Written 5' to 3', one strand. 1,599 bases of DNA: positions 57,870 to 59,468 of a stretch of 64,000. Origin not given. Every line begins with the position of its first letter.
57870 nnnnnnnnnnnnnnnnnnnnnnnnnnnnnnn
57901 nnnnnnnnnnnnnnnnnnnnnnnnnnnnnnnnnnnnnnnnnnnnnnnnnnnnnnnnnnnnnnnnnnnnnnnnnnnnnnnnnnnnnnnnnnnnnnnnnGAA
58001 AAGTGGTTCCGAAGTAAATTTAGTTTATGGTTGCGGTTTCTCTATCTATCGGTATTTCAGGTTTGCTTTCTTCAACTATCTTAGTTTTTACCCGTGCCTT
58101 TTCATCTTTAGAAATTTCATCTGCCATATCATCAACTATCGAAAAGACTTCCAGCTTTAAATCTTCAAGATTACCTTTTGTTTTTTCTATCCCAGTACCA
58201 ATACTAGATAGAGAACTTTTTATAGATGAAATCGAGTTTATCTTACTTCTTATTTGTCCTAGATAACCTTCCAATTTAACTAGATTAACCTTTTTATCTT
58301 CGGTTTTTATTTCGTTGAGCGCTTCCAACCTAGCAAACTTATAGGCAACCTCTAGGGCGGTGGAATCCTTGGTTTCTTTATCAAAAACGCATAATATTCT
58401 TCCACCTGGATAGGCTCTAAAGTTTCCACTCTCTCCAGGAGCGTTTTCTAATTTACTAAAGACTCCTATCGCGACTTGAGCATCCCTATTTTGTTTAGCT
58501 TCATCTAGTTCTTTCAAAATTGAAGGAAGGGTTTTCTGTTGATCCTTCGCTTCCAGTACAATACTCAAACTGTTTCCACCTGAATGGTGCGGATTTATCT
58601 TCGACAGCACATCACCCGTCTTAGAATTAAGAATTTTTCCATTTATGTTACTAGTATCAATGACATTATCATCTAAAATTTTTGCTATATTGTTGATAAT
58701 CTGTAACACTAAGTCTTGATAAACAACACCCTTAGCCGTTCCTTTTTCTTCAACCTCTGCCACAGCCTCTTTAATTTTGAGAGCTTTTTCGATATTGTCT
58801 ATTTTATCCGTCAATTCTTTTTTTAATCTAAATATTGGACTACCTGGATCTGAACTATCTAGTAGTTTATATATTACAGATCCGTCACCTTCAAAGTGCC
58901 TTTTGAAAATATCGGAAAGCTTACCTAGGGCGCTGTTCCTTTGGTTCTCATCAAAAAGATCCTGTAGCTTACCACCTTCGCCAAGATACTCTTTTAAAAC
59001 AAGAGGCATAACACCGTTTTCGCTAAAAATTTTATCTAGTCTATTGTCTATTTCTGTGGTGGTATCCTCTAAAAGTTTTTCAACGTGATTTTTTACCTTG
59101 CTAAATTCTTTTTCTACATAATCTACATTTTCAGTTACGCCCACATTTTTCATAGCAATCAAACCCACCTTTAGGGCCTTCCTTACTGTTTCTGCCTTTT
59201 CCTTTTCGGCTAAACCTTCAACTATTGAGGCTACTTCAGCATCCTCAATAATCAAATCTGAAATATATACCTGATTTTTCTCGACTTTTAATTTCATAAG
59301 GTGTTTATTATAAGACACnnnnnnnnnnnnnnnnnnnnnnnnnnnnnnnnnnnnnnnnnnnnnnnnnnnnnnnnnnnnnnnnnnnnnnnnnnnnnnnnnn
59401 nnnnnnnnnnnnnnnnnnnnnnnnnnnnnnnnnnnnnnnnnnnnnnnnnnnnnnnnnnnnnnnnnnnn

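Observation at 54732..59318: Defence island next to tRNA-Glu: fused Type IIG restriction-methyltransferase plus a convergent RmuC-like PD-(D/E)xK protein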

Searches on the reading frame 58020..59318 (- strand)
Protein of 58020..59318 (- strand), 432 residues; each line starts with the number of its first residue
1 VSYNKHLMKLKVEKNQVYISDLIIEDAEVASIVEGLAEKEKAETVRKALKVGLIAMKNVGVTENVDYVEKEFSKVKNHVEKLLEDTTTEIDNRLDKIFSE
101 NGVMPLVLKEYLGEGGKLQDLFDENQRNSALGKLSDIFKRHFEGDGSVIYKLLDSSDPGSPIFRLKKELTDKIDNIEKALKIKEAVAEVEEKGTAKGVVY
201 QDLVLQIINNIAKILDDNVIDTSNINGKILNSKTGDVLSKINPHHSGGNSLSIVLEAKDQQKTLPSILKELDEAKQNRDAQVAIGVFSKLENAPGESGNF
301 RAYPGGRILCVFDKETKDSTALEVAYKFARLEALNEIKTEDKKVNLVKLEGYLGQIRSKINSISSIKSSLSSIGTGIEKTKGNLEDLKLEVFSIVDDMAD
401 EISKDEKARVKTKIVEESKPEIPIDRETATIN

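Call 4: search_protein_families(library=pfam, proteins=[window:58020-59318:-], max_evalue=0.01)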
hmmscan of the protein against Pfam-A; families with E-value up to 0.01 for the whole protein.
window:58020-59318:- (432 aa): 0 families

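Call 5: search_protein_families(library=padloc, proteins=[window:58020-59318:-], max_evalue=0.01)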
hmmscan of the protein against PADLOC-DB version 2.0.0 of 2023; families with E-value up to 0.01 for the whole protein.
window:58020-59318:- (432 aa): 0 families

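Call 6: search_protein_families(library=ncbifam, proteins=[window:58020-59318:-], max_evalue=0.01)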
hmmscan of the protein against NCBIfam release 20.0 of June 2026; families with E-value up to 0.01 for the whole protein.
window:58020-59318:- (432 aa): 0 families

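Call 8: search_solved_structures(query=window:58020-59318:-, max_evalue=10)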
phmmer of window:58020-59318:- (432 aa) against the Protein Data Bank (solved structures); distinct sequences matched with E-value up to 10: 1.
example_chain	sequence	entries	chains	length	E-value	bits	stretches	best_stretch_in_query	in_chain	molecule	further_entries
7y9n_A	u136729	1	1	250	3.6e-05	26.5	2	60-231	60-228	Spike protein S2',5HB-H2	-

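Call 9: search_protein_families(library=phrogs, proteins=[window:58020-59318:-], max_evalue=1)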
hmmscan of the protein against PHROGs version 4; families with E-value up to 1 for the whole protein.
window:58020-59318:- (432 aa): 1 family
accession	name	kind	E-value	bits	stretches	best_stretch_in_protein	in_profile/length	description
phrog_5553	-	unknown function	0.062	14.5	1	361-406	14-58/114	-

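Call 10: search_protein_families(library=pfam, proteins=[window:58020-59318:-], max_evalue=10)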
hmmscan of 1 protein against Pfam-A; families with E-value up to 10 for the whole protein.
window:58020-59318:- (432 aa): 8 families
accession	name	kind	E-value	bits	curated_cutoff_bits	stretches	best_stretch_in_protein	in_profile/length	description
PF12965.13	DUF3854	-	0.064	13.6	23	1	303-350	67-112/130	Domain of unknown function (DUF3854)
PF04518.17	Effector_1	-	0.064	12.8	23.8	1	324-396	212-287/371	Effector from type III secretion system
PF20024.5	DUF6432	-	0.073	13.8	29.6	1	147-205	16-76/97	Family of unknown function (DUF6432)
PF20110.4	DUF6500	-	0.19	12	23.7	1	169-186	36-53/53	Family of unknown function (DUF6500)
PF15016.13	C5orf34_C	-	0.24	11.6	27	1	295-344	12-58/82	C5orf34 C-terminal domain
PF13776.11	DUF4172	-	0.31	11.8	25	1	211-233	48-70/82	Domain of unknown function (DUF4172)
PF16752.10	TBCC_N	-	1.4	9.7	27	1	61-96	27-66/115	Tubulin-specific chaperone C N-terminal domain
PF04513.17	Baculo_PEP_C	-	2.8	8.4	38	0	61-97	36-72/140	Baculovirus polyhedron envelope protein, PEP, C terminus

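Call 11: find_homologous_proteins(query=window:58020-59318:-, max_evalue=0.001)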
Query window:58020-59318:- (432 aa): 46 proteins with E <= 0.001 among 8000 candidates.
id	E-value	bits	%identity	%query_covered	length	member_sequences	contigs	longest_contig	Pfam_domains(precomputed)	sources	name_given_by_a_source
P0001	3.3e-261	884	100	98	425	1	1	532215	-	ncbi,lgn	ncbi:MAG: hypothetical protein WD187_01750 [Candidatus Woykebacteria bacterium]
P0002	5.7e-159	548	65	92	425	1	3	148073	-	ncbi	-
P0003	1.1e-117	412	61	73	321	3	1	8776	-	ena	-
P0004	7.0e-98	347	43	96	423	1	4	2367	-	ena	-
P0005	1.1e-96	343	45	92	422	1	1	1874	-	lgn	-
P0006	2.3e-75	273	40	89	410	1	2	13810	-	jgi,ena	-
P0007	1.5e-74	270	43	85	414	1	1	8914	-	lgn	-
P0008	5.4e-72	261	40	88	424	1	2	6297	-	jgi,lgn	-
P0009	1.2e-71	260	40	88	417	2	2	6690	-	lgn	-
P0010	2.3e-70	256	41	88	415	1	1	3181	-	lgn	-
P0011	9.6e-69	251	38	90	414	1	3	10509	-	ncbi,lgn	-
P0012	2.1e-68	250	39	87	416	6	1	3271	-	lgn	-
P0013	2.1e-68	250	40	86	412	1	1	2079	-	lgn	-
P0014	1.8e-67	247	39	90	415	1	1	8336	-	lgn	-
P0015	8.3e-67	244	37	88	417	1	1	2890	-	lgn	-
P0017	4.1e-66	242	38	88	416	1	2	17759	-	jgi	jgi:hypothetical protein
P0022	3.6e-64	236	38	83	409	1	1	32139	-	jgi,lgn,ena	-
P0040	2.4e-38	151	31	89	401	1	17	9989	-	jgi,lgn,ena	jgi:hypothetical protein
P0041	1.9e-36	144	29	89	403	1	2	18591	-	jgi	-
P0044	2.2e-13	68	24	92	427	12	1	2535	PF09903.15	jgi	-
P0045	1.4e-12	66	26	92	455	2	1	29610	-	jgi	-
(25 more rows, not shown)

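Call 18: search_protein_families(library=pfam, alignment_id=A1, max_evalue=0.1)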
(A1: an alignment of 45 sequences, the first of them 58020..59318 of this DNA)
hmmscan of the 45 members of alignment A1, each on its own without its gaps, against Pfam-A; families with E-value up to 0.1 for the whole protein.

A. member 1, window:58020-59318:- (432 aa): 3 families
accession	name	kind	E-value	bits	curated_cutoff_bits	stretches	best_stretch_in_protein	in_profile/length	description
PF12965.13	DUF3854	-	0.064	13.6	23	0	303-350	67-112/130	Domain of unknown function (DUF3854)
PF04518.17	Effector_1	-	0.064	12.8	23.8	0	324-396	212-287/371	Effector from type III secretion system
PF20024.5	DUF6432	-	0.073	13.8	29.6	1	147-205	16-76/97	Family of unknown function (DUF6432)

B. families by the number of members that match (of 45 scanned): 65 families (the first 25 are shown)
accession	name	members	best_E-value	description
PF09903.14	DUF2130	11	1e-07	Uncharacterized protein conserved in bacteria (DUF2130)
PF05531.17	NPV_P10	10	0.00086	Nucleopolyhedrovirus P10 protein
PF04513.17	Baculo_PEP_C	8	0.0011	Baculovirus polyhedron envelope protein, PEP, C terminus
PF02912.23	Phe_tRNA-synt_N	5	0.0016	Aminoacyl tRNA synthetase class II, N-terminal domain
PF22604.1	TetR_HI_0893_C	4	0.0026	Tetracyclin repressor-like HI_0893, C-terminal domain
PF04048.20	Sec8_N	4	0.0057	Exocyst complex component Sec8 N-terminal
PF04108.17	ATG17_like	4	0.0089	Autophagy protein ATG17-like domain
PF01442.23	Apolipoprotein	3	0.00026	Apolipoprotein A1/A4/E domain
PF07544.18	Med9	3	0.033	RNA polymerase II transcription mediator complex subunit 9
PF10498.14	IFT57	2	0.00017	Intra-flagellar transport protein 57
PF06103.16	DUF948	2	0.0053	Bacterial protein of unknown function (DUF948)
PF23153.1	Aip3p_Bud6_N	2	0.019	Aip3p/Bud6 N-terminal domain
PF14182.11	YgaB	2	0.071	YgaB-like protein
PF13166.12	AAA_13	1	0.0011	AAA domain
PF06419.17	COG6_N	1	0.0024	Conserved oligomeric complex COG6, N-terminal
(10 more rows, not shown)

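Call 19: find_encoding_contigs(protein=P0002, flank=10000, max_places=3)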
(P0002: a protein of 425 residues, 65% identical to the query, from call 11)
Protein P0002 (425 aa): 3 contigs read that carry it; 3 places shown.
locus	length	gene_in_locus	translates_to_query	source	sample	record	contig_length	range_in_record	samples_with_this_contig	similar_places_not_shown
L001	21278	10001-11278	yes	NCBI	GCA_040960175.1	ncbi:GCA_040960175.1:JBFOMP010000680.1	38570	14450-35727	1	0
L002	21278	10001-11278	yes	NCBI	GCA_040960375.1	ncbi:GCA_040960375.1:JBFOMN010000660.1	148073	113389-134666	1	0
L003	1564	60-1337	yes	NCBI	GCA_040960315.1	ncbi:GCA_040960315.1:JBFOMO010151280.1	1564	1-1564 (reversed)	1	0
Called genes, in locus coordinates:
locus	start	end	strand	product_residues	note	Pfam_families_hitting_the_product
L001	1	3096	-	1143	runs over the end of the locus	PF04563:RNA_pol_Rpb2_1, PF04561:RNA_pol_Rpb2_2, PF04565:RNA_pol_Rpb2_3, PF10385:RNA_pol_Rpb2_45, PF00562:RNA_pol_Rpb2_6, PF04560:RNA_pol_Rpb2_7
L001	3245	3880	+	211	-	PF00730:HhH-GPD, PF00633:HHH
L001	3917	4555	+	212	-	-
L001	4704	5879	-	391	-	PF05559:DUF763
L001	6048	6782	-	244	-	PF00196:GerE (faint), PF00486:Trans_reg_C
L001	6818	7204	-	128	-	PF01641:SelR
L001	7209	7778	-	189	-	PF03352:Adenine_glyco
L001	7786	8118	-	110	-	-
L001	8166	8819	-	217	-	-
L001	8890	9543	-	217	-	PF12705:PDDEXK_1 (faint)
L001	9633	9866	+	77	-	-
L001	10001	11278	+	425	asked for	-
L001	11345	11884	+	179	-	PF01396:Zn_ribbon_Top1 (faint), PF13240:Zn_Ribbon_1 (faint), PF26040:Zn_ribbon_CLPX_N (faint)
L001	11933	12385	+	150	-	PF03449:GreA_GreB_N, PF01272:GreA_GreB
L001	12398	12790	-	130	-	-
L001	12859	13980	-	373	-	PF08541:ACP_syn_III_C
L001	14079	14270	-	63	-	-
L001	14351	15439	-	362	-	PF01180:DHO_dh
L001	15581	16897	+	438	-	PF22422:MGH1-like_GH (weak), PF06202:GDE_C (weak)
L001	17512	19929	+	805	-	PF01551:Peptidase_M23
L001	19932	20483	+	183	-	-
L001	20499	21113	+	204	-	-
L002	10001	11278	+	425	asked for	-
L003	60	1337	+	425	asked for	-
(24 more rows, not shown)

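Call 20: find_encoding_contigs(protein=P0022, flank=8000, max_places=2)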
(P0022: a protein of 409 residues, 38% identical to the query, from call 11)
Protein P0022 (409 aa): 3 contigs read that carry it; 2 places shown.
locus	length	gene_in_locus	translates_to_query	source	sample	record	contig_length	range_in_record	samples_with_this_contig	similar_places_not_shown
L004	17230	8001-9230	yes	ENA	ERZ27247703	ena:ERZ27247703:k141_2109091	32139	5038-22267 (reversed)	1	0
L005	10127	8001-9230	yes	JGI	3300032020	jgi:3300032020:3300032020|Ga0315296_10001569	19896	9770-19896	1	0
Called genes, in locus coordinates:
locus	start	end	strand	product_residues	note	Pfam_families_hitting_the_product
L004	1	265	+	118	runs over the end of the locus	-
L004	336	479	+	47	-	-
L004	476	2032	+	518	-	-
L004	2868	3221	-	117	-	PF00453:Ribosomal_L20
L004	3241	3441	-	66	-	PF01632:Ribosomal_L35p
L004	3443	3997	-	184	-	PF05198:IF3_N, PF00707:IF3_C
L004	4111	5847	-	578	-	PF07973:tRNA_SAD, PF00587:tRNA-synt_2b, PF03129:HGTP_anticodon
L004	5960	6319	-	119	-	-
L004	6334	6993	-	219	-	PF02632:BioY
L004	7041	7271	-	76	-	-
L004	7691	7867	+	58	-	-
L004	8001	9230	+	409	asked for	-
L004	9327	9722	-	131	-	PF00380:Ribosomal_S9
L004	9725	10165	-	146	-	PF00572:Ribosomal_L13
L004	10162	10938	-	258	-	PF01416:PseudoU_synth_1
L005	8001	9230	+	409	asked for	-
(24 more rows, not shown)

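Call 21: find_encoding_contigs(protein=P0041, flank=8000, max_places=2)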
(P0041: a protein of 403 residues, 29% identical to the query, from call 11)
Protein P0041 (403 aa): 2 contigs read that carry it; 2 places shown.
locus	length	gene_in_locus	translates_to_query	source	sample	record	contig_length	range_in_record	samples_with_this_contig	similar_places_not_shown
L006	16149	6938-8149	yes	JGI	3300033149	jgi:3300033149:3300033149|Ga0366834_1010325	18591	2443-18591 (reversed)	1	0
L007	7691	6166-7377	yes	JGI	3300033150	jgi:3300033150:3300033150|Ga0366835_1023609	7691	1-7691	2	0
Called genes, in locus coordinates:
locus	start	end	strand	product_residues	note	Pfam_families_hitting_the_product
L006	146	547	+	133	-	PF03965:Penicillinase_R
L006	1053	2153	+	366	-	PF03237:Terminase_6N, PF17289:Terminase_6C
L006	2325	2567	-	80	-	-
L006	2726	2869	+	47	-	-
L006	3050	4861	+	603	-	PF07786:HGSNAT_cat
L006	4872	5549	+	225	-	-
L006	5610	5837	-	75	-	PF01402:RHH_1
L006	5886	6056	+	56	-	-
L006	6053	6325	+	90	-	-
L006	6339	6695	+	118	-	PF27731:UCP029502 (weak), PF03965:Penicillinase_R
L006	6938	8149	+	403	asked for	-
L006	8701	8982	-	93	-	PF01918:Alba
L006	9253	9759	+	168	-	-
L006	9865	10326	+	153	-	PF13328:HD_4, PF01966:HD (weak)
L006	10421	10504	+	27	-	-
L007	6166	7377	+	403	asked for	-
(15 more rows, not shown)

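Call 22: predict_structure(alignment_id=A1)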
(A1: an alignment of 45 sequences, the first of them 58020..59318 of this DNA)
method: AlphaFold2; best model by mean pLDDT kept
length: 432 residues; sequences in the alignment: 45
mean_pLDDT: 76.8   pTM: 0.47
mean pLDDT of the five models: 76.8, 76.3, 76.2, 75.7, 75.3
residues with pLDDT >= 90: 110; 70-90: 200; 50-70: 79; < 50: 43
segments of 3 or more residues with pLDDT < 50: 59-63, 188-198, 407-409, 411-413, 417-432
pLDDT, mean of each block of 10 residues (from residue 1): 61 82 86 90 87 64 56 76 82 79 71 53 63 71 73 80 80 72 50 49 94 94 88 90 88 96 94 96 96 92 96 91 95 78 67 82 76 63 82 81 58 48 42 33
secondary structure, 60 per line:
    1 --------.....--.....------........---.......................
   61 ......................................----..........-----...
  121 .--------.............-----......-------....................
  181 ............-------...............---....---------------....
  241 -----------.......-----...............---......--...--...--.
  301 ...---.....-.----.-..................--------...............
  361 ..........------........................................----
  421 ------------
elements in order: E9-13 E16-20 H27-34 H38-98 H103-112 H118-121 H130-142 H148-153 H161-192 H200-214 E218-221 E237-240 E252-258 H264-278 E282-287 E300-303 E307-311 H320-337 H346-370 H377-416

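Call 23: find_encoding_contigs(protein=P0045, flank=8000, max_places=2)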
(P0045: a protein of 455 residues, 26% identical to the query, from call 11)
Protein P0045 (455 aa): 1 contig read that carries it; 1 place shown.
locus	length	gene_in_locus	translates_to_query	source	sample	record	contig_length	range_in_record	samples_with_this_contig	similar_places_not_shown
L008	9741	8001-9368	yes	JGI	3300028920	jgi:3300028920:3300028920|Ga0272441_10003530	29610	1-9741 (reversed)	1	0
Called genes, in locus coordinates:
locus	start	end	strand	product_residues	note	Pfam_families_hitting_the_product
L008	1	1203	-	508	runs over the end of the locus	PF13476:AAA_23 (faint), PF13481:AAA_25 (faint), PF00005:ABC_tran, PF02463:SMC_N (faint), PF13555:AAA_29 (faint), PF13401:AAA_22 (faint), PF13304:AAA_21 (weak), PF00005:ABC_tran, +1 more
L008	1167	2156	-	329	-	PF09819:ABC_cobalt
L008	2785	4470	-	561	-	PF13175:AAA_15, PF13304:AAA_21, PF20469:OLD-like_TOPRIM (weak)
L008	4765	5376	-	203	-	-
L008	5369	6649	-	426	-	PF00589:Phage_integrase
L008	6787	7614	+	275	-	-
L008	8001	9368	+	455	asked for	-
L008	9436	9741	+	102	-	?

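Call 24: find_encoding_contigs(protein=P0017, flank=8000, max_places=2)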
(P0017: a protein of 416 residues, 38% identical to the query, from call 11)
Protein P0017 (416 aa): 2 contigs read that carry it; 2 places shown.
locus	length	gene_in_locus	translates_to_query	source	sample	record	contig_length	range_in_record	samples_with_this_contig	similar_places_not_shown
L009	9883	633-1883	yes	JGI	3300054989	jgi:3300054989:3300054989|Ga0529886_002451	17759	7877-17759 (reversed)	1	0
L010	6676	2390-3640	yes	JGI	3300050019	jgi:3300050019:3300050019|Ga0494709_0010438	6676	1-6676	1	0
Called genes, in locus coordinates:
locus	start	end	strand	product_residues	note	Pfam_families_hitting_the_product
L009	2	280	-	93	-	?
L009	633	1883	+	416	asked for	-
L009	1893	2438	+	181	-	-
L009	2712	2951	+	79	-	-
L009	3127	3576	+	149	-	PF00583:Acetyltransf_1, PF13673:Acetyltransf_10 (weak), PF13508:Acetyltransf_7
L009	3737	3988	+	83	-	-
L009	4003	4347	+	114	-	PF12732:YtxH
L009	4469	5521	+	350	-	PF01699:Na_Ca_ex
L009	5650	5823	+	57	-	-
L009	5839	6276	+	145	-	-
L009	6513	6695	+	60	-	-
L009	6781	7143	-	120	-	-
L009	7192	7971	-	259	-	PF00248:Aldo_ket_red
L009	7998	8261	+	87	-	-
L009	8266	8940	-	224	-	PF01520:Amidase_3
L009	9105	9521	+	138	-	PF18914:DUF5666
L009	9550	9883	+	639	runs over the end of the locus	PF27449:LtaS_N, PF00884:Sulfatase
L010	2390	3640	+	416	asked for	-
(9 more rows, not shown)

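Call 25: find_encoding_contigs(protein=P0006, flank=8000, max_places=2)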
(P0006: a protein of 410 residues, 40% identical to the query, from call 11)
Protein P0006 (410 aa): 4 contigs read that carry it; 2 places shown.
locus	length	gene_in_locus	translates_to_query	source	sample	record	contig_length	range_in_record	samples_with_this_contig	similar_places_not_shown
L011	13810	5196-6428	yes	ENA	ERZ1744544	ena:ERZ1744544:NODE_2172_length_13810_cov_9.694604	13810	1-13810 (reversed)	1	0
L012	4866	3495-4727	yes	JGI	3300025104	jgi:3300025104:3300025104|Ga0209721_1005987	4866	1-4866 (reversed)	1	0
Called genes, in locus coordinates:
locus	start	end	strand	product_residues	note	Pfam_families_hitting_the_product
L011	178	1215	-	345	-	PF00814:TsaD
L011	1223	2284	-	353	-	PF01300:Sua5_yciO_yrdC, PF02367:TsaE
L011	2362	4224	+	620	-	PF00004:AAA, PF07728:AAA_5, PF17862:AAA_lid_3, PF01434:Peptidase_M41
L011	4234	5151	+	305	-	PF02739:5_3_exonuc_N, PF01367:5_3_exonuc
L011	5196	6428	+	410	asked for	-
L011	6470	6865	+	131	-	PF02082:Rrf2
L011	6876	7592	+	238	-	PF02463:SMC_N, PF00005:ABC_tran, PF13304:AAA_21 (faint)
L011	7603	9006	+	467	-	PF19295:SufBD_N, PF01458:SUFBD_core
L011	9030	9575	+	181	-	PF01458:SUFBD_core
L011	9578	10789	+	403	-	PF00266:Aminotran_5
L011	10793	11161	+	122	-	PF01592:NifU_N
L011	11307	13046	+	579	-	PF01558:POR, PF01855:POR_N, PF02780:Transketolase_C (weak), PF17147:PFOR_II (weak)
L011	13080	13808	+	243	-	?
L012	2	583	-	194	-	?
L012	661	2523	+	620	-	PF00004:AAA, PF07728:AAA_5, PF17862:AAA_lid_3, PF01434:Peptidase_M41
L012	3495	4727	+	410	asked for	-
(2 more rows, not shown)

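Call 29: fold_search(model_id=the predicted structure, library=pdb)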
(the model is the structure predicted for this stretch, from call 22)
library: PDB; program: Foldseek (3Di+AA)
matches with E <= 10: 310; with E <= 0.001: 0
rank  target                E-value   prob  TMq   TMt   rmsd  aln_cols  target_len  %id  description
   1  1bam                  5.1e-02  0.63  0.13  0.25   8.8       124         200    7  STRUCTURE OF RESTRICTION ENDONUCLEASE BAMHI PHASED AT 1.95 ANGSTROMS RESOLUTION BY MAD ANALYSIS (released 1995-02-27)
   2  2gb7_A                5.8e-02  0.25  0.16  0.22  29.1       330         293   10  Metal-depleted Ecl18kI in complex with uncleaved, modified DNA (released 2006-06-20)
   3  7edb_A                9.9e-02  0.87  0.17  0.20   8.4       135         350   10  EcoT38I restriction endonuclease complexed with DNA (released 2022-03-16)
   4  6vm5                  1.1e-01  0.21  0.13  0.13  18.0       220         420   14  Structure of Moraxella osloensis Cap4 SAVED/CARF-domain containing receptor (released 2020-06-17)
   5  6wan_F                1.3e-01  0.69  0.14  0.15   6.6       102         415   11  Structure of Acinetobacter baumannii Cap4 SAVED/CARF-domain containing receptor with the cyclic trinucleotide 3'3'3'-c (released 2020-06-17)
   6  9nl3_A                1.6e-01  0.25  0.16  0.07  19.1       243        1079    9  Structure of R2 retrotransposon protein from Taeniopygia guttata initiating target-primed reverse transcription (released 2025-06-18)
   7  9va7_B                1.6e-01  0.14  0.13  0.13  14.6       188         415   11  Crystal structure of legionella effector Lem17 in complex with IP6 (released 2026-01-21)
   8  2gb7_C                1.9e-01  0.28  0.17  0.23  15.8       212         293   11  Metal-depleted Ecl18kI in complex with uncleaved, modified DNA (released 2006-06-20)
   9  6hlr_E                2.0e-01  0.57  0.15  0.28   4.2        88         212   12  Yeast RNA polymerase I elongation complex bound to nucleotide analog GMPCPP (core focused) (released 2019-04-03)
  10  8vc9_B                2.0e-01  0.23  0.11  0.12  32.7       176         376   12  Hybrid response regulator LvrB from Leptospira / phosphorylated REC form (released 2024-12-18)
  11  9va7_F                2.9e-01  0.08  0.12  0.13  17.3       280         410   10  Crystal structure of legionella effector Lem17 in complex with IP6 (released 2026-01-21)
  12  8tff_A                3.1e-01  0.12  0.12  0.10  21.0       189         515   14  PorX with BeF3 phosphate analog (released 2024-04-17)
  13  6m9g_B                3.7e-01  0.16  0.14  0.22  13.9       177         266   11  BbvCI B2 dimer with Ta6Br14 clusters (released 2018-11-14)
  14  7esz_A                3.9e-01  0.30  0.15  0.10  27.7       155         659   12  Crystal structure of the complex formed by Wolbachia cytoplasmic incompatibility factors CinA and CinB with Mn2+ from  (released 2021-11-10)
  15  8tfm_A                3.9e-01  0.07  0.10  0.09  16.8       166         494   14  PorX with Zn (primitive orthorhombic crystal form) (released 2024-04-17)
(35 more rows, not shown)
